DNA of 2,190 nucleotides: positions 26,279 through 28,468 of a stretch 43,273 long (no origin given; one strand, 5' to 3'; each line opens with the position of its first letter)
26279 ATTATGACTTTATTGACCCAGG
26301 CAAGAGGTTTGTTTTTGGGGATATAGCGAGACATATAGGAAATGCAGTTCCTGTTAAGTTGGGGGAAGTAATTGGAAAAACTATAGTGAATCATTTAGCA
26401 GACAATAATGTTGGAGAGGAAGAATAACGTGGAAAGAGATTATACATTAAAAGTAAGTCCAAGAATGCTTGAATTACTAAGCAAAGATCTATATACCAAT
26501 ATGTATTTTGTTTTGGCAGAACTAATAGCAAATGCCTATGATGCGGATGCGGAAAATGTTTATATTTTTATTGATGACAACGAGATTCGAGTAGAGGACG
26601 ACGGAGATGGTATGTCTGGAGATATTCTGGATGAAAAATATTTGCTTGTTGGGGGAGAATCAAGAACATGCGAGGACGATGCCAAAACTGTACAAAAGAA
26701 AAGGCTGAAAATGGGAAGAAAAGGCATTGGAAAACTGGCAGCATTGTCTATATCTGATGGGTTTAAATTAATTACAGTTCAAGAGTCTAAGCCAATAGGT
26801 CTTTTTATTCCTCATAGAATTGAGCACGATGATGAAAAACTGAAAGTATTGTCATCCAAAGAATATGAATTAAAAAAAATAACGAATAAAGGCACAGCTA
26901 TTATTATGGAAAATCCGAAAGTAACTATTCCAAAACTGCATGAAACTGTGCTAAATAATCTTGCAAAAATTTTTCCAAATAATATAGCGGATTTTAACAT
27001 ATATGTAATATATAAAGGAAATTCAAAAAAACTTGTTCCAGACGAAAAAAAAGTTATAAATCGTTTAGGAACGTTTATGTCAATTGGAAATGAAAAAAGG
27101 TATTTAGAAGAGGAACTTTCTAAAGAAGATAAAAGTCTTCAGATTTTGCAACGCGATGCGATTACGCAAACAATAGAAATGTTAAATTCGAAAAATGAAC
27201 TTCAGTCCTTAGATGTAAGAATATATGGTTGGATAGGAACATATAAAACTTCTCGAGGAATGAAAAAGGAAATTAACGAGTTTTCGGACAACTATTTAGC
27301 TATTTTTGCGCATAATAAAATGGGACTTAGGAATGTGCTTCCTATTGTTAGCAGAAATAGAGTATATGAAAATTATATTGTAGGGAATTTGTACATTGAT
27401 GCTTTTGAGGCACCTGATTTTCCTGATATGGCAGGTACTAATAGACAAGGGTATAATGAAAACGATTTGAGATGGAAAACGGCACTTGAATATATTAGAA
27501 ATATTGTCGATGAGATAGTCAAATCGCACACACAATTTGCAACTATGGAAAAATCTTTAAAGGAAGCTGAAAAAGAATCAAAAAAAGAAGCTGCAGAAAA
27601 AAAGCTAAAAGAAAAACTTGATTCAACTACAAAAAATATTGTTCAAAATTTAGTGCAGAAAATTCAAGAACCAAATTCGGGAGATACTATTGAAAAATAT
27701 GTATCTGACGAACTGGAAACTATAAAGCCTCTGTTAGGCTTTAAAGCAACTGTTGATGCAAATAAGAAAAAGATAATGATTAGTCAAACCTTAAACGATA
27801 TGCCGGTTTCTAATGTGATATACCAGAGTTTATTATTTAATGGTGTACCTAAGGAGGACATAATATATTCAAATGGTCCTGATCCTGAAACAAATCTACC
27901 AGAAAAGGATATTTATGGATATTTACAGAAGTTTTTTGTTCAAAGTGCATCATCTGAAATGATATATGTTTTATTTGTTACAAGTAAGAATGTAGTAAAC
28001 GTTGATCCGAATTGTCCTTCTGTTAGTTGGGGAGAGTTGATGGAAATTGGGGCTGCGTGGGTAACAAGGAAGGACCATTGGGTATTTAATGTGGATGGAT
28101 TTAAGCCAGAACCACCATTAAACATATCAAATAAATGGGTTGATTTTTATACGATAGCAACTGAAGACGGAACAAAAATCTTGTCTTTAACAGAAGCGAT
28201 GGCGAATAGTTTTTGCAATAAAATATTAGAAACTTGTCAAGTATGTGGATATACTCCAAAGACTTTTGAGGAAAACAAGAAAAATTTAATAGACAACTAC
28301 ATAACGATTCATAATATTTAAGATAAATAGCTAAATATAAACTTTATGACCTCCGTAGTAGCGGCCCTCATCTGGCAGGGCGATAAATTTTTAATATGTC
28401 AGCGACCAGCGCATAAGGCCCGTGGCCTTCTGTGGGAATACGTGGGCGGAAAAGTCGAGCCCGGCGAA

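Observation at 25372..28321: m5C methyltransferase translationally coupled to a GHKL (MORC-like) ATPase with a TIR-like C-terminus: candidate nuclease-less R-M-like defence module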

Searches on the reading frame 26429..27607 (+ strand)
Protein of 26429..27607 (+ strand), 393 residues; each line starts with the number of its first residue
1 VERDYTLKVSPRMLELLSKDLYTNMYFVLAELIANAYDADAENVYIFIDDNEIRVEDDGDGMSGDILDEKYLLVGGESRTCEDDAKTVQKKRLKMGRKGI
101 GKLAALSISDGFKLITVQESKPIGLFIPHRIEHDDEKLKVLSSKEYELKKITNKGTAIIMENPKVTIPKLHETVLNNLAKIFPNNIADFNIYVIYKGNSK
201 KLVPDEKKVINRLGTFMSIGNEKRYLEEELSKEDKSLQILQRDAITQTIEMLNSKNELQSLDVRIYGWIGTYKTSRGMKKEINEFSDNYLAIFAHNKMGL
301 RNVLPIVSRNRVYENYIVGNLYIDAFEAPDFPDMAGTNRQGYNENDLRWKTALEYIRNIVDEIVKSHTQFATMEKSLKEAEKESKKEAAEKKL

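Call 50: search_protein_representatives(protein=window:26429-27607:+)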
Query: 393 residues. Proteins with E-value up to 0.001 (for the whole library): 3451; up to 1e-10: 853; up to 1e-30: 58. The best 150 are listed.
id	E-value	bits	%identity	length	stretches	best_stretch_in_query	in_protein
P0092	3.4e-136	470.8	55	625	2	4-393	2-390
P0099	1.2e-111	390.0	50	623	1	2-393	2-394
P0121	2.4e-96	339.7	73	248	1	3-214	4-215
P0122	4.0e-86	306.1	43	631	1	1-393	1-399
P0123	4.6e-84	299.3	43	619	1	2-387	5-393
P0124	3.7e-82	293.0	42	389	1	3-378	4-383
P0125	1.6e-81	291.0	41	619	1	1-387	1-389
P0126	3.8e-80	286.4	41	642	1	2-393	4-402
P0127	4.3e-80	286.2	40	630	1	2-390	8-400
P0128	4.9e-78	279.4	39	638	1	2-387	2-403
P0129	4.1e-75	269.8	37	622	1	2-392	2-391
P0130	7.5e-75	269.0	38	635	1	2-389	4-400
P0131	2.1e-74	267.5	38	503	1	1-391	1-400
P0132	4.0e-73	263.3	40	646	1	2-381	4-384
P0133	2.0e-72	261.0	61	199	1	160-357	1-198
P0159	2.3e-36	142.3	32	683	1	4-391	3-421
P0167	6.0e-33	131.1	30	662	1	5-366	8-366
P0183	1.1e-29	120.4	28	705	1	4-379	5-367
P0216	3.7e-27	112.1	34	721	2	12-162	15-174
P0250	1.0e-25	107.3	31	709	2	13-391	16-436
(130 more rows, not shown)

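Call 53: search_protein_families(library=ncbifam, proteins=[P0159, P0167, P0183, P0216, P0250], max_evalue=0.001)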
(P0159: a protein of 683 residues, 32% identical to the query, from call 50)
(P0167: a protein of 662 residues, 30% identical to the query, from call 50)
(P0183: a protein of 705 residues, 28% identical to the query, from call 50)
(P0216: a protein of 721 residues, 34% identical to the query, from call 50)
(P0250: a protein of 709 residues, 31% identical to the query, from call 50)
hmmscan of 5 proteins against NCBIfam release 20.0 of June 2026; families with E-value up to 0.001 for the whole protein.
P0159 (683 aa): 7 families
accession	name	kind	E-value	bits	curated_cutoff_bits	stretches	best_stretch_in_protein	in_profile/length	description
NF050001.1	restrict_BbrUII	equivalog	1.6e-68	231.8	550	1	4-432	1-386/659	BbrUII/HgiDII family restriction enzyme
TIGR00585.2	mutl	equivalog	1.6e-07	30.6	180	1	26-70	23-67/555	DNA mismatch repair endonuclease MutL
NF047352.1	P_loop_sacsin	domain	3.6e-07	30.6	50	1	27-113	3-79/80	sacsin N-terminal ATP-binding-like domain-containing protein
NF010683.0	PRK14083.1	equivalog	3.2e-06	25.9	455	1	12-116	15-129/604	HSP90 family protein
NF000953.0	PRK00095.2-4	equivalog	0.00016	20.7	693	1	26-69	25-68/611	DNA mismatch repair endonuclease MutL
NF000952.0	PRK00095.2-2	subfamily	0.00024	19.7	840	1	26-69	25-68/623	DNA mismatch repair endonuclease MutL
NF000951.0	PRK00095.2-1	equivalog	0.00034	19.4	391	1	25-130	26-128/559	DNA mismatch repair endonuclease MutL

P0167 (662 aa): 11 families
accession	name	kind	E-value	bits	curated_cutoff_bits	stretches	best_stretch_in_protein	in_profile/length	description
NF050001.1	restrict_BbrUII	equivalog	2.2e-219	730.3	550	1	8-662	1-659/659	BbrUII/HgiDII family restriction enzyme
TIGR00585.2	mutl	equivalog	5e-10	38.9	180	1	29-77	22-70/555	DNA mismatch repair endonuclease MutL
NF000951.0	PRK00095.2-1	equivalog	2e-09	36.7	391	1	28-148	25-139/559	DNA mismatch repair endonuclease MutL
NF010683.0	PRK14083.1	equivalog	2.5e-09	36.2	455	1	23-208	22-205/604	HSP90 family protein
NF047352.1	P_loop_sacsin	domain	1.6e-06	28.5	50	1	31-121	3-80/80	sacsin N-terminal ATP-binding-like domain-containing protein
NF000953.0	PRK00095.2-4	equivalog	3.3e-06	26.3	693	1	29-138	24-127/611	DNA mismatch repair endonuclease MutL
NF000950.0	PRK00095.1-3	equivalog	6.6e-06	24.8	756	1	29-81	25-77/641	DNA mismatch repair endonuclease MutL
NF000954.0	PRK00095.2-5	equivalog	1.6e-05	23.5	937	1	26-127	25-121/588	DNA mismatch repair endonuclease MutL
NF000949.0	PRK00095.1-2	equivalog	3.7e-05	23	750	1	29-186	28-178/634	DNA mismatch repair endonuclease MutL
NF000952.0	PRK00095.2-2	subfamily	4.8e-05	22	840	1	29-137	24-126/623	DNA mismatch repair endonuclease MutL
NF000948.0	PRK00095.1-1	equivalog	0.00012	21.2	701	1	30-73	25-68/625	DNA mismatch repair endonuclease MutL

P0183 (705 aa): 8 families
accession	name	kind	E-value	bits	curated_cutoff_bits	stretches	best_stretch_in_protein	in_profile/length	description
NF050001.1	restrict_BbrUII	equivalog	3.4e-137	458.7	550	1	6-422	1-425/659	BbrUII/HgiDII family restriction enzyme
NF000951.0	PRK00095.2-1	equivalog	2.8e-07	29.6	391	1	26-133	25-128/559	DNA mismatch repair endonuclease MutL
NF003555.1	PRK05218.1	equivalog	3.1e-07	29.3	371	1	39-166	55-173/614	molecular chaperone HtpG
NF047352.1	P_loop_sacsin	domain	5.1e-07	30.1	50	1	29-116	3-79/80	sacsin N-terminal ATP-binding-like domain-containing protein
TIGR00585.2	mutl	equivalog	8.7e-07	28.2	180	1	28-71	23-67/555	DNA mismatch repair endonuclease MutL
NF010683.0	PRK14083.1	equivalog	1.4e-05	23.7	455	1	15-132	16-140/604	HSP90 family protein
NF000953.0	PRK00095.2-4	equivalog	0.00032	19.7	693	1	28-71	25-69/611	DNA mismatch repair endonuclease MutL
NF000952.0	PRK00095.2-2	subfamily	0.00036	19.1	840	1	28-79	25-77/623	DNA mismatch repair endonuclease MutL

P0216 (721 aa): 10 families
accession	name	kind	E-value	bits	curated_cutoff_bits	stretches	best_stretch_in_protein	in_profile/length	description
NF050001.1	restrict_BbrUII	equivalog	2.3e-46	158.6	550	2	9-213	2-201/659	BbrUII/HgiDII family restriction enzyme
TIGR00585.2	mutl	equivalog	4.9e-09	35.6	180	1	27-79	20-70/555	DNA mismatch repair endonuclease MutL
NF000953.0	PRK00095.2-4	equivalog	1.7e-06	27.2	693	1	28-80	23-73/611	DNA mismatch repair endonuclease MutL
NF041932.1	MzaB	equivalog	2.9e-06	25.9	850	1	27-107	11-84/480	MZA anti-phage system associated ATPase MzaB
NF000949.0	PRK00095.1-2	equivalog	5.7e-05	22.3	750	1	28-78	27-75/634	DNA mismatch repair endonuclease MutL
NF000950.0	PRK00095.1-3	equivalog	8.9e-05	21.1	756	1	28-78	24-72/641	DNA mismatch repair endonuclease MutL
NF000952.0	PRK00095.2-2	subfamily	0.00025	19.6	840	0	28-88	23-81/623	DNA mismatch repair endonuclease MutL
NF000951.0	PRK00095.2-1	equivalog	0.0003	19.6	391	1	31-81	28-75/559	DNA mismatch repair endonuclease MutL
NF000948.0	PRK00095.1-1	equivalog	0.00032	19.8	701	1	28-77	23-70/625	DNA mismatch repair endonuclease MutL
NF047352.1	P_loop_sacsin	domain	0.0005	20.5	50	0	31-119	3-78/80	sacsin N-terminal ATP-binding-like domain-containing protein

P0250 (709 aa): 31 families (the best 25 are shown)
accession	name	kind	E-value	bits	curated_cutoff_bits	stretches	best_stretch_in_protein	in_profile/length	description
NF050001.1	restrict_BbrUII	equivalog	1.3e-50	172.7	550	2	16-196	9-185/659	BbrUII/HgiDII family restriction enzyme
TIGR00585.2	mutl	equivalog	4.8e-12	45.6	180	1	27-77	20-68/555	DNA mismatch repair endonuclease MutL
TIGR02966.1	phoR_proteo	equivalog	1e-11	44.5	334.2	1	566-700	190-333/333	phosphate regulon sensor histidine kinase PhoR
NF007004.0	PRK09467.1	equivalog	4.2e-11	42.3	415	1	535-698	269-432/440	two-component system sensor histidine kinase EnvZ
NF040750.1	tetrathio_HK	equivalog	4.3e-10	38.7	750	1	541-690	391-542/555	tetrathionate respiration histidine kinase TtrS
NF008298.1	PRK11086.1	subfamily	7.5e-10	37.9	520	1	583-698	401-521/529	DcuS/MalK family sensor histidine kinase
NF007898.0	PRK10604.1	equivalog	2.1e-09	37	478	1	544-701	259-422/433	two-component system sensor histidine kinase RstB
NF008312.0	PRK11100.1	equivalog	3.2e-09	36.1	356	1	583-700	348-472/477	two-component system sensor histidine kinase CreC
NF010683.0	PRK14083.1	equivalog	1.3e-08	33.8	455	1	19-132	18-139/604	HSP90 family protein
NF041932.1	MzaB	equivalog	2.2e-08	32.9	850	1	22-178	6-156/480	MZA anti-phage system associated ATPase MzaB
NF046044.1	PnpS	equivalog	5.6e-08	32.2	400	1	547-700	230-389/390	two-component system histidine kinase PnpS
NF033792.0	ActS_PrrB_HisK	equivalog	5.8e-08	32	350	1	568-691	275-406/423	ActS/PrrB/RegB family redox-sensitive histidine kinase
NF000953.0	PRK00095.2-4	equivalog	8e-08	31.6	693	1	27-77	22-70/611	DNA mismatch repair endonuclease MutL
NF007688.0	PRK10364.1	equivalog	9e-08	31.3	479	1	606-697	352-446/460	two-component system sensor histidine kinase ZraS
NF000949.0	PRK00095.1-2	equivalog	1.6e-07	30.7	750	1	28-76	27-73/634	DNA mismatch repair endonuclease MutL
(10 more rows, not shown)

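Call 54: search_protein_families(library=pfam, proteins=[P0159, P0167, P0183, P0216, P0250], max_evalue=0.1)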
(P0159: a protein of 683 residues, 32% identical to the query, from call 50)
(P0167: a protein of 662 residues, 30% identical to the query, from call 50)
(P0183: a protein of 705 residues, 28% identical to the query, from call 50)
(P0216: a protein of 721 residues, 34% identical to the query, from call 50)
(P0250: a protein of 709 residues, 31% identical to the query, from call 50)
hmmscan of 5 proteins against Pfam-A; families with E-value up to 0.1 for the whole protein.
P0159 (683 aa): 4 families
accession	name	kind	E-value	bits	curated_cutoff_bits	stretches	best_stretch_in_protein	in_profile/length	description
PF13589.12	HATPase_c_3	-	4.2e-22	79.1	25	1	27-160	6-137/137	Histidine kinase-, DNA gyrase B-, and HSP90-like ATPase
PF02518.31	HATPase_c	-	6e-06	27.1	26.4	1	27-80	9-60/111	Histidine kinase-, DNA gyrase B-, and HSP90-like ATPase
PF01582.25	TIR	-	0.008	16.4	21.3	1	512-580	42-109/179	TIR domain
PF25238.1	OGFOD2-like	-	0.07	13.6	31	0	569-610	80-121/123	OGFOD2-like domain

P0167 (662 aa): 5 families
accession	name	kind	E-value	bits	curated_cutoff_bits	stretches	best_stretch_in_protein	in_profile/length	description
PF13589.12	HATPase_c_3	-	4.1e-19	69.4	25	1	28-163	3-135/137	Histidine kinase-, DNA gyrase B-, and HSP90-like ATPase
PF02518.31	HATPase_c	-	4.7e-06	27.4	26.4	1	29-81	7-60/111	Histidine kinase-, DNA gyrase B-, and HSP90-like ATPase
PF25794.1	SACS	-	0.0053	17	32.8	1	23-122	13-120/247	Sacsin domain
PF01939.22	NucS_C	-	0.05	14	24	0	522-583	16-72/124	Endonuclease NucS C-terminal domain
PF17930.7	LpxI_N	-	0.05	14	25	0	291-321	69-96/129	LpxI N-terminal domain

P0183 (705 aa): 3 families
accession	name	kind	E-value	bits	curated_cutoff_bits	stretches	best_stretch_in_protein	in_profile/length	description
PF13589.12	HATPase_c_3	-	2.3e-19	70.2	25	1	28-139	5-113/137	Histidine kinase-, DNA gyrase B-, and HSP90-like ATPase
PF02518.31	HATPase_c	-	2.6e-05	25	26.4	1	29-76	9-63/111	Histidine kinase-, DNA gyrase B-, and HSP90-like ATPase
PF25794.1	SACS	-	0.034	14.4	32.8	1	23-54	15-45/247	Sacsin domain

P0216 (721 aa): 3 families
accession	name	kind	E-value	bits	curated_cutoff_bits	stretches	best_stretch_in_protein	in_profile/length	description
PF13589.12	HATPase_c_3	-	1.5e-19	70.8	25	1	28-135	3-106/137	Histidine kinase-, DNA gyrase B-, and HSP90-like ATPase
PF02518.31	HATPase_c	-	6.7e-06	26.9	26.4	1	31-80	9-56/111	Histidine kinase-, DNA gyrase B-, and HSP90-like ATPase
PF13676.11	TIR_2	-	2.4e-05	25.2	28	1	505-609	1-99/122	TIR domain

P0250 (709 aa): 2 families
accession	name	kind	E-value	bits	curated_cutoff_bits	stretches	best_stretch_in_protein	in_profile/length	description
PF13589.12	HATPase_c_3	-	2.4e-25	89.6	25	2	28-149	3-121/137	Histidine kinase-, DNA gyrase B-, and HSP90-like ATPase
PF02518.31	HATPase_c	-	2e-22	80.2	26.4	2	604-701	4-108/111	Histidine kinase-, DNA gyrase B-, and HSP90-like ATPase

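Call 57: search_protein_families(library=pfam, alignment_id=A4, max_evalue=0.01)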
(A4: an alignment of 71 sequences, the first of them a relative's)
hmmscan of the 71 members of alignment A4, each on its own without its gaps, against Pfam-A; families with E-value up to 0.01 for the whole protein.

A. member 1, P0159 (683 aa): 3 families
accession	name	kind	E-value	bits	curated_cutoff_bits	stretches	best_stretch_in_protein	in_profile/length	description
PF13589.12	HATPase_c_3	-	4.2e-22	79.1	25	1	27-160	6-137/137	Histidine kinase-, DNA gyrase B-, and HSP90-like ATPase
PF02518.31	HATPase_c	-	6e-06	27.1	26.4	1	27-80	9-60/111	Histidine kinase-, DNA gyrase B-, and HSP90-like ATPase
PF01582.25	TIR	-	0.008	16.4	21.3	0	512-580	42-109/179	TIR domain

B. families by the number of members that match (of 71 scanned): 10 families
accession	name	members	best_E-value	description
PF13589.12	HATPase_c_3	71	4.1e-29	Histidine kinase-, DNA gyrase B-, and HSP90-like ATPase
PF02518.31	HATPase_c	71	2e-22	Histidine kinase-, DNA gyrase B-, and HSP90-like ATPase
PF14082.12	SduA_C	12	3.6e-05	Shedu protein SduA, C-terminal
PF13676.11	TIR_2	10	1.1e-06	TIR domain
PF14281.12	PDDEXK_4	5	0.00024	PD-(D/E)XK nuclease superfamily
PF25794.1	SACS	3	0.0011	Sacsin domain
PF01582.25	TIR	2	0.0053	TIR domain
PF11304.13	DUF3106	1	5.7e-05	Protein of unknown function (DUF3106)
PF24579.1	PDDEXK_14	1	0.0045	Phage putative PDDEXK endonuclease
PF08312.17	cwf21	1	0.0069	cwf21 domain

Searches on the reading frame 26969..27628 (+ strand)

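Call 7: search_protein_families(library=pfam, proteins=[window:26969-27628:+], max_evalue=10)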
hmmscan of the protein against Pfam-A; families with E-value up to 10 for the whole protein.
seq(220 aa): 4 families
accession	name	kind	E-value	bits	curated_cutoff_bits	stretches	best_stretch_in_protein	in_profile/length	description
PF09969.14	DUF2203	-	0.32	12.1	24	1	171-216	10-54/122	Uncharacterized conserved protein (DUF2203)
PF06657.18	Cep57_MT_bd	-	0.56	11.1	31.3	1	176-218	17-62/77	Centrosome microtubule-binding domain of Cep57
PF13094.11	CENP-Q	-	0.74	10.4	28.5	1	33-82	21-70/162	CENP-Q, a CENPA-CAD centromere complex subunit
PF25100.1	DUF7809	-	1.1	10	27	1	187-219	54-86/160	Domain of unknown function (DUF7809)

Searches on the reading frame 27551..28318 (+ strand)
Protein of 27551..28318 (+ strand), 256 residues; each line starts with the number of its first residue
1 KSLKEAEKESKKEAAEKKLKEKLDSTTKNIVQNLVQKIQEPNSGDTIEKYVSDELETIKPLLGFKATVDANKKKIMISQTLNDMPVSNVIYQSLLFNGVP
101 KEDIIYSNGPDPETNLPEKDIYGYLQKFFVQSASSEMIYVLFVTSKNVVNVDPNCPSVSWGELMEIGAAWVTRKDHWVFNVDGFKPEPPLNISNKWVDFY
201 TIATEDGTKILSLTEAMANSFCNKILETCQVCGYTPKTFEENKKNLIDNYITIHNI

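Call 7: search_protein_families(library=pfam, proteins=[window:27551-28318:+], max_evalue=10)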
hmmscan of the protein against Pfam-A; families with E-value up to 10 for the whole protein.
seq(256 aa): 2 families
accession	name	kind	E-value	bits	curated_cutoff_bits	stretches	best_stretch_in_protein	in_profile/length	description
PF08433.16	KTI12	-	0.015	15.3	22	1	3-57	175-221/271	Chromatin associated protein KTI12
PF23731.1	ARM_ECM29_C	-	0.22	12.2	27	1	7-63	72-128/241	ECM29, C-terminal ARM-like repeats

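Call 43: predict_structure(alignment_id=A3)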
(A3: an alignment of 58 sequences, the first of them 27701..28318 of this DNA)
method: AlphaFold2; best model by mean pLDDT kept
length: 206 residues; sequences in the alignment: 58
mean_pLDDT: 78.0   pTM: 0.77
mean pLDDT of the five models: 78.0, 76.3, 75.5, 75.4, 73.0
residues with pLDDT >= 90: 70; 70-90: 65; 50-70: 58; < 50: 13
segments of 3 or more residues with pLDDT < 50: 8-10, 12-18
pLDDT, mean of each block of 10 residues (from residue 1): 50 47 81 91 97 83 75 66 65 79 60 55 75 79 79 87 95 96 96 98 86
secondary structure, 60 per line:
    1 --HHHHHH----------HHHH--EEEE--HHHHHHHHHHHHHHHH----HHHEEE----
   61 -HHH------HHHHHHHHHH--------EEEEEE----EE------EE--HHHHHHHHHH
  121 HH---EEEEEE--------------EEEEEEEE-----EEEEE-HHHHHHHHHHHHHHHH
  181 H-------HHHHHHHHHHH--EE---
elements in order: H3-8 H19-22 E25-28 H31-46 E54-56 H71-80 E89-94 H111-122 E126-131 E146-153 E159-163 H165-181 H189-199

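Call 46: fold_search(model_id=the predicted structure, library=pdb)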
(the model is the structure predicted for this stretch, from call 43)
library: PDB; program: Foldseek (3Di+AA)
matches with E <= 10: 911; with E <= 0.001: 1
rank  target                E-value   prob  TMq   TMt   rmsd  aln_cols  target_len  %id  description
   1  9phb_A                4.2e-08  1.00  0.57  0.73   4.1       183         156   25  CryoEM structure of filament of Bacillus subtilis TIR domain protein SpbK (released 2025-12-31)
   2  8ae5_A                2.2e-03  0.89  0.32  0.27  10.4       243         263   14  Crystal structure of human legumain in complex with macrocypin 1a (released 2022-09-28)
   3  4aw9_A                7.8e-03  0.60  0.29  0.25  10.8       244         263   13  Crystal structure of active legumain in complex with YVAD-CMK (released 2013-06-26)
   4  4nol_A                8.3e-03  0.69  0.30  0.20  10.7       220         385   14  Crystal structure of proenzyme asparaginyl endopeptidase (AEP)/Legumain mutant D233A at pH 7.5 (released 2014-02-19)
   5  4awb_A                8.3e-03  0.51  0.28  0.24  12.1       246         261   15  Crystal structure of active legumain in complex with AAN-CMK (released 2013-06-26)
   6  7fqj_C                1.1e-02  0.63  0.30  0.26  11.7       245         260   13  Crystal Structure of human Legumain in complex with (2S)-N-[(1S)-3-amino-1-cyano-3-oxopropyl]-1-[1-[4-[(2,4-difluoroph (released 2023-10-11)
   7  9lmr_C                1.5e-02  0.96  0.38  0.27   6.4       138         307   13  Cryo-EM structure of TIR-STING/c-di-GMP complex fiber (released 2025-08-27)
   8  7fqi_C                1.5e-02  0.57  0.30  0.26  10.6       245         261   13  Crystal Structure of human Legumain in complex with (2S)-N-[(1S)-3-amino-1-cyano-3-oxopropyl]-1-[1-[4-[(2,4-difluoroph (released 2023-10-11)
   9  7fqh_B                1.6e-02  0.44  0.26  0.23  12.5       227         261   10  Crystal Structure of human Legumain in complex with (2S)-N-[(3S)-5-amino-5-oxopent-1-yn-3-yl]-1-[1-[4-(cyclopropylmeth (released 2023-10-11)
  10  7fqh_D                1.7e-02  0.38  0.27  0.23  11.9       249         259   15  Crystal Structure of human Legumain in complex with (2S)-N-[(3S)-5-amino-5-oxopent-1-yn-3-yl]-1-[1-[4-(cyclopropylmeth (released 2023-10-11)
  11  9ub7_C                1.7e-02  0.30  0.28  0.22  14.5       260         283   10  Structure of glycosylphosphatidylinositol transamidase,state 1 (released 2026-04-08)
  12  7fqh_A                2.6e-02  0.44  0.30  0.25  10.9       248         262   12  Crystal Structure of human Legumain in complex with (2S)-N-[(3S)-5-amino-5-oxopent-1-yn-3-yl]-1-[1-[4-(cyclopropylmeth (released 2023-10-11)
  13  7wld_K                4.3e-02  0.41  0.33  0.24  13.1       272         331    9  Cryo-EM structure of the human glycosylphosphatidylinositol transamidase complex at 2.53 Angstrom resolution (released 2022-04-27)
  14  8p2m_A                4.6e-02  0.93  0.37  0.13   6.0       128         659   16  C. elegans TIR-1 protein. (released 2023-09-06)
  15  8imx_K                6.0e-02  0.38  0.28  0.19   9.4       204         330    9  Cryo-EM structure of GPI-T with a chimeric GPI-anchored protein (released 2023-08-16)
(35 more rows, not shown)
